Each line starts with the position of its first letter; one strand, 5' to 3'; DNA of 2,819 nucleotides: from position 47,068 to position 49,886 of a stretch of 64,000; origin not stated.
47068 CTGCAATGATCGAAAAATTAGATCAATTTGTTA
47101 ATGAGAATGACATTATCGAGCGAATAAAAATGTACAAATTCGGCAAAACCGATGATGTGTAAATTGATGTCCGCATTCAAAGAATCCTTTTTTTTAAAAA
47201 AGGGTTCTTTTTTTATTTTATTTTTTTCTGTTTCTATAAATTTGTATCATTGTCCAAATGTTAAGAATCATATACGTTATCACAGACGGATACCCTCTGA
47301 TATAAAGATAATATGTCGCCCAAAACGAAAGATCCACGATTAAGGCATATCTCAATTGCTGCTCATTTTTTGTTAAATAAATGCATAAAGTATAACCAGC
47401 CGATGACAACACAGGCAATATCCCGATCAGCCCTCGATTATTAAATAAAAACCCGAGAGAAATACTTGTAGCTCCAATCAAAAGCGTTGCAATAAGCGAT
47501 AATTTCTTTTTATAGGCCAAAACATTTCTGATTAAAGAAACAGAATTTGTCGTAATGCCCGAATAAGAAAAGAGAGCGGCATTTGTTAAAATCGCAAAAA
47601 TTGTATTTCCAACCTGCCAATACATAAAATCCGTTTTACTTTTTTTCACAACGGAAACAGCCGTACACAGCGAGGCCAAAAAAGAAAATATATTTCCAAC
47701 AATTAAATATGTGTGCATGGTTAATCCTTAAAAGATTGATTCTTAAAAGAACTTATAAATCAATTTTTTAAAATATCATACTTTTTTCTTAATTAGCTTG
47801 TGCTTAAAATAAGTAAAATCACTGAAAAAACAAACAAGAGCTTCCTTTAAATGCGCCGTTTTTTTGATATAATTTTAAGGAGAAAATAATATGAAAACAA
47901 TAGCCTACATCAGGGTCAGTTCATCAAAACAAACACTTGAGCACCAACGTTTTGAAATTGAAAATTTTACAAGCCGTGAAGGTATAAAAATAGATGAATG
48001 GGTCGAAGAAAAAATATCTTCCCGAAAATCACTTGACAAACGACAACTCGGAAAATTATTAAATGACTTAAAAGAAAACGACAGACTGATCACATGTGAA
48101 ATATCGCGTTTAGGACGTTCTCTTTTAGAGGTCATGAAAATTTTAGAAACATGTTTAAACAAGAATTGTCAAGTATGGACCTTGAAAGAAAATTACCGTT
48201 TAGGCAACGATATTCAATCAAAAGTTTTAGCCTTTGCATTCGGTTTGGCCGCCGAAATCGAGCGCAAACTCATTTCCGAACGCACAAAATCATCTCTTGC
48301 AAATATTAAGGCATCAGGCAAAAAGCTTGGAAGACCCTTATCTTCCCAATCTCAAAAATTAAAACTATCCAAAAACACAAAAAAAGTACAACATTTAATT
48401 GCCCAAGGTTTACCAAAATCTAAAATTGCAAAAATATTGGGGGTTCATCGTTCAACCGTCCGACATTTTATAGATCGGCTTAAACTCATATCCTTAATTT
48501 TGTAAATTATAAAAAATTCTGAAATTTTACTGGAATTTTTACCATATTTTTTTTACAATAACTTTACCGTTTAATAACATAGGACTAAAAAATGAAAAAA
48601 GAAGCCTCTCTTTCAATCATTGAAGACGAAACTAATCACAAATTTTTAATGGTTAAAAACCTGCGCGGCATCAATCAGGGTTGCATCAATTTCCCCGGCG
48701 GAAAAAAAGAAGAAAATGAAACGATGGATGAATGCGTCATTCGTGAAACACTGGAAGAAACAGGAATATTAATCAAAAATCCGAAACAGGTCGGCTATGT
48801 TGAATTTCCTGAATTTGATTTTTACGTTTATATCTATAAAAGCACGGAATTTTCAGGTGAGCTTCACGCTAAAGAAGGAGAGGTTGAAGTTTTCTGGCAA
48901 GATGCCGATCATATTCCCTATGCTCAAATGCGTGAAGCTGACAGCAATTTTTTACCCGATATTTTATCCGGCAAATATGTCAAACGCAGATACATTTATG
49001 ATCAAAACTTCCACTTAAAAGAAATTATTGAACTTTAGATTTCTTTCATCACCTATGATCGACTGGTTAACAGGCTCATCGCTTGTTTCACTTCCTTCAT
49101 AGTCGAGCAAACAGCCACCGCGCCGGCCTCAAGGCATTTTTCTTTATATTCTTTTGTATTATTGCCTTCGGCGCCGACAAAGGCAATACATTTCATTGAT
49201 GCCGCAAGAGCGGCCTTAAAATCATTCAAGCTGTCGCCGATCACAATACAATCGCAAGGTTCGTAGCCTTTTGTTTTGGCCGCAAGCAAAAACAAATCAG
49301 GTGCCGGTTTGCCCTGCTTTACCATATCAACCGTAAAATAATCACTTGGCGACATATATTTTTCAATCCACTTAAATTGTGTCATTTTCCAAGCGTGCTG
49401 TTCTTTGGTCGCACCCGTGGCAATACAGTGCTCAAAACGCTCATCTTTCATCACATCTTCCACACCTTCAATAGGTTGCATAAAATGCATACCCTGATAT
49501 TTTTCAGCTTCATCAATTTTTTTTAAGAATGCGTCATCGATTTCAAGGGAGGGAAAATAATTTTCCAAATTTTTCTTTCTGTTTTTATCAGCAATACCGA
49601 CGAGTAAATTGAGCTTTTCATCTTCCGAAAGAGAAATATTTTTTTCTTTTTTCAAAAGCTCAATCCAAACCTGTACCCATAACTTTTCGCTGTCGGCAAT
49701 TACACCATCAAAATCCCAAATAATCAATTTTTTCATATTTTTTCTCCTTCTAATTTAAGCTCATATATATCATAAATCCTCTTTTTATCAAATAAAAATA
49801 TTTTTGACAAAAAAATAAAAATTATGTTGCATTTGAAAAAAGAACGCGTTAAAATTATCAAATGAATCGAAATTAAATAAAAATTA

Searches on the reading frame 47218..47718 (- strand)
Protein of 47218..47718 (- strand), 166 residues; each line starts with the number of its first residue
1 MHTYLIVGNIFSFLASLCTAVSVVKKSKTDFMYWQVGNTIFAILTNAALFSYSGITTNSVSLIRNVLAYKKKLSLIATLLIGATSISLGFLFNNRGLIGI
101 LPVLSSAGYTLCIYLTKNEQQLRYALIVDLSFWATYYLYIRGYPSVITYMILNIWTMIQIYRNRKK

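Call 96: search_protein_families(library=pfam, proteins=[window:47218-47718:-], max_evalue=0.001)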
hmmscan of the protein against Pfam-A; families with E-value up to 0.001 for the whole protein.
window:47218-47718:- (166 aa): 1 family
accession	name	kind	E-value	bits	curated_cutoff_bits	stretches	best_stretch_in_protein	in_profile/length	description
PF10688.14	Imp-YgjV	-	1.5e-17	64.3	23.5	1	7-165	2-157/159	Bacterial inner membrane protein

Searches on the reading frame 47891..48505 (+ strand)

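Call 97: search_protein_families(library=pfam, proteins=[window:47891-48505:+], max_evalue=0.001)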
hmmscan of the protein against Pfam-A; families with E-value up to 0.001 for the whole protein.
window:47891-48505:+ (204 aa): 4 families
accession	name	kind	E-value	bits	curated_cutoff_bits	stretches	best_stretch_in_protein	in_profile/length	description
PF00239.26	Resolvase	-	3.3e-33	115.3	23.3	1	4-145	2-145/145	Resolvase, N terminal domain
PF13384.12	HTH_23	-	5.9e-07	29.6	24.6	1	168-196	12-40/50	Homeodomain-like domain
PF13551.12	HTH_29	-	4.9e-05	23.8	28.1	1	169-197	7-36/64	Winged helix-turn helix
PF02796.21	HTH_7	-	0.00015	22.2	23.8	1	156-190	3-38/45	Helix-turn-helix domain of resolvase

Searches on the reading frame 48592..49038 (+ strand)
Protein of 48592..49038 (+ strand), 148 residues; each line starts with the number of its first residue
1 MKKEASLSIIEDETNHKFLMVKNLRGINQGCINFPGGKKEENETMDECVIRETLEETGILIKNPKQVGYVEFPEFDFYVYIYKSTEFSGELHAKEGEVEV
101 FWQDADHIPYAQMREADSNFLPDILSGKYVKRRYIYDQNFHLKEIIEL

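Call 78: search_protein_families(library=pfam, proteins=[window:48592-49038:+], max_evalue=0.01)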
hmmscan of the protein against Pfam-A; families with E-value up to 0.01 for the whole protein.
window:48592-49038:+ (148 aa): 2 families
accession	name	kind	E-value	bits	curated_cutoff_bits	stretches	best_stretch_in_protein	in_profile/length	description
PF00293.34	NUDIX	-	1.9e-15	57.5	21.1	1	7-123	7-133/134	NUDIX domain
PF14815.12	NUDIX_4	-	8.4e-05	22.8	35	1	15-118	10-108/113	NUDIX domain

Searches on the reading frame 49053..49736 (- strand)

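Call 97: search_protein_families(library=pfam, proteins=[window:49053-49736:-], max_evalue=0.001)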
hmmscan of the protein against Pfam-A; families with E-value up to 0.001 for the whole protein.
window:49053-49736:- (227 aa): 3 families
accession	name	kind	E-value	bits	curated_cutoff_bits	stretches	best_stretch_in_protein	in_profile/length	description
PF13419.12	HAD_2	-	5.4e-24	85.7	23.8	1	5-185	1-177/178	Haloacid dehalogenase-like hydrolase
PF00702.32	Hydrolase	-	5.7e-18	66.4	26.4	1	3-179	2-190/191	haloacid dehalogenase-like hydrolase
PF13242.12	Hydrolase_like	-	2.5e-07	31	22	1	142-186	3-48/75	HAD-hyrolase-like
